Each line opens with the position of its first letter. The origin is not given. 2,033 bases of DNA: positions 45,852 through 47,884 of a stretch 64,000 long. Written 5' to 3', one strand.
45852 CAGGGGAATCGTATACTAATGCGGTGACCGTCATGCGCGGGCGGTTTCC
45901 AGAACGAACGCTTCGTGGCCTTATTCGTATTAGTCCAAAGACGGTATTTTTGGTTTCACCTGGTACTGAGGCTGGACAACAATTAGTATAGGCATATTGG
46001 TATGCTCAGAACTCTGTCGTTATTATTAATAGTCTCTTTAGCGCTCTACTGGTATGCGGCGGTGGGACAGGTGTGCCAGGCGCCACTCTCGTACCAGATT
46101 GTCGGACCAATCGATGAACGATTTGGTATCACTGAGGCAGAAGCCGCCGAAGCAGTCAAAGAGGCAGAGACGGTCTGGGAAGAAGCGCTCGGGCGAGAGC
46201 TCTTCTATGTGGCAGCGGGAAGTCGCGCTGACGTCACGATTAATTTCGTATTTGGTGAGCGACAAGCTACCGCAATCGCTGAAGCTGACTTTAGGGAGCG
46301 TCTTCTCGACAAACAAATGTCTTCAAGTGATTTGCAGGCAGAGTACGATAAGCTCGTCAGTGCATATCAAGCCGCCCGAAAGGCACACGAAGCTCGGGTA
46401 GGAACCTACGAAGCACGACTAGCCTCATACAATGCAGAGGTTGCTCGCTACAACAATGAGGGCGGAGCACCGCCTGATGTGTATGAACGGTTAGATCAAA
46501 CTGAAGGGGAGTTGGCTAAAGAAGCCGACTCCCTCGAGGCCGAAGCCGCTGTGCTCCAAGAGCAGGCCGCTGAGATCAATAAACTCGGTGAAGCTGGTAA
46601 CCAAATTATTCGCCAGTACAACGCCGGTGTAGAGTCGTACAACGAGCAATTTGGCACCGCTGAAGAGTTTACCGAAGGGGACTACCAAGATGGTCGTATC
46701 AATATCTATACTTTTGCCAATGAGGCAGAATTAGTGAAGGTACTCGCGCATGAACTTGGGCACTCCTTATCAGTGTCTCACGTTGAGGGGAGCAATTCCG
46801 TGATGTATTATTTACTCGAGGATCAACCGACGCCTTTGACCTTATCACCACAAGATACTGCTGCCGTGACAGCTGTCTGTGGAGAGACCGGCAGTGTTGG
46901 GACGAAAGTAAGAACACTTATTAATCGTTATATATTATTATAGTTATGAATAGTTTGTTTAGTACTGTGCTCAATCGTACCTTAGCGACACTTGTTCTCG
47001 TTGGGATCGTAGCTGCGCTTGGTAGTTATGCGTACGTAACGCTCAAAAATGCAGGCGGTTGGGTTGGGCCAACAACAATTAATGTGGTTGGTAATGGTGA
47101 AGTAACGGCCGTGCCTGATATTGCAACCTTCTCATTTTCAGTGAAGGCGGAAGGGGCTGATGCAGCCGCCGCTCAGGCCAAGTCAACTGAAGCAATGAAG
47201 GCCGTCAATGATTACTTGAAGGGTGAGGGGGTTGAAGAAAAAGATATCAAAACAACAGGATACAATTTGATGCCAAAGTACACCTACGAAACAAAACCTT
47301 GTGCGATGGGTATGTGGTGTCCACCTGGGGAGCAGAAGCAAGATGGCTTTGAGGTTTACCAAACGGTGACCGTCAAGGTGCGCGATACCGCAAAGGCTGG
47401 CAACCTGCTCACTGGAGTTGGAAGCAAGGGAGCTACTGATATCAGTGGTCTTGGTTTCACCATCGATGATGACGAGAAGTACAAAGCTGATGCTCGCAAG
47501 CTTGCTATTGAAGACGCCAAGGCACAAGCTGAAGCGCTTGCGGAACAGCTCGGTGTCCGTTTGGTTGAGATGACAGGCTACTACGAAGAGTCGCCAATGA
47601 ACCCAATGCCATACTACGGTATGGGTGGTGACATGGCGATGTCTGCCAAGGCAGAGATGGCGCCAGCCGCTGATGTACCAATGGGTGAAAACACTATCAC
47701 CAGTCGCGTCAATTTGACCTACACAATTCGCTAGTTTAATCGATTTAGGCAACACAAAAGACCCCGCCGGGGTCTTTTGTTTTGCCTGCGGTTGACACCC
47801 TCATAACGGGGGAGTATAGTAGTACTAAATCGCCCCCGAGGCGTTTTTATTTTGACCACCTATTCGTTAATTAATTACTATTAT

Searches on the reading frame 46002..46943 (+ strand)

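Call 77: search_protein_families(library=pfam, proteins=[window:46002-46943:+], max_evalue=0.001)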
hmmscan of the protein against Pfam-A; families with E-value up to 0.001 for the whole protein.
window:46002-46943:+ (313 aa): 1 family
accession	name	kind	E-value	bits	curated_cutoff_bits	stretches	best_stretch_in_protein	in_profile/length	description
PF00413.30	Peptidase_M10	-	3e-12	47.1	24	1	216-291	89-156/159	Matrixin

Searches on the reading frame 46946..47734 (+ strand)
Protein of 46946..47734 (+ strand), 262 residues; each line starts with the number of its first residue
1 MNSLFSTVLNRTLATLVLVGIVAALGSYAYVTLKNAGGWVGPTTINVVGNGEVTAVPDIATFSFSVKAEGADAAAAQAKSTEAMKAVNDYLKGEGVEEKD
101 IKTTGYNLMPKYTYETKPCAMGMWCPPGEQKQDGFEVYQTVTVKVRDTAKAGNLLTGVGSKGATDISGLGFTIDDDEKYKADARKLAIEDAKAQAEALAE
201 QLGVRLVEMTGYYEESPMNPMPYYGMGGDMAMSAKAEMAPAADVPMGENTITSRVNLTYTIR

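Call 77: search_protein_families(library=pfam, proteins=[window:46946-47734:+], max_evalue=0.001)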
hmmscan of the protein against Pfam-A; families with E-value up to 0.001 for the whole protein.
window:46946-47734:+ (262 aa): 1 family
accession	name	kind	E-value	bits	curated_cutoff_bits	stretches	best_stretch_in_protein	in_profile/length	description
PF04402.19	SIMPL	-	1.1e-54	186.2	25.2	1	45-259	1-205/205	Protein of unknown function (DUF541)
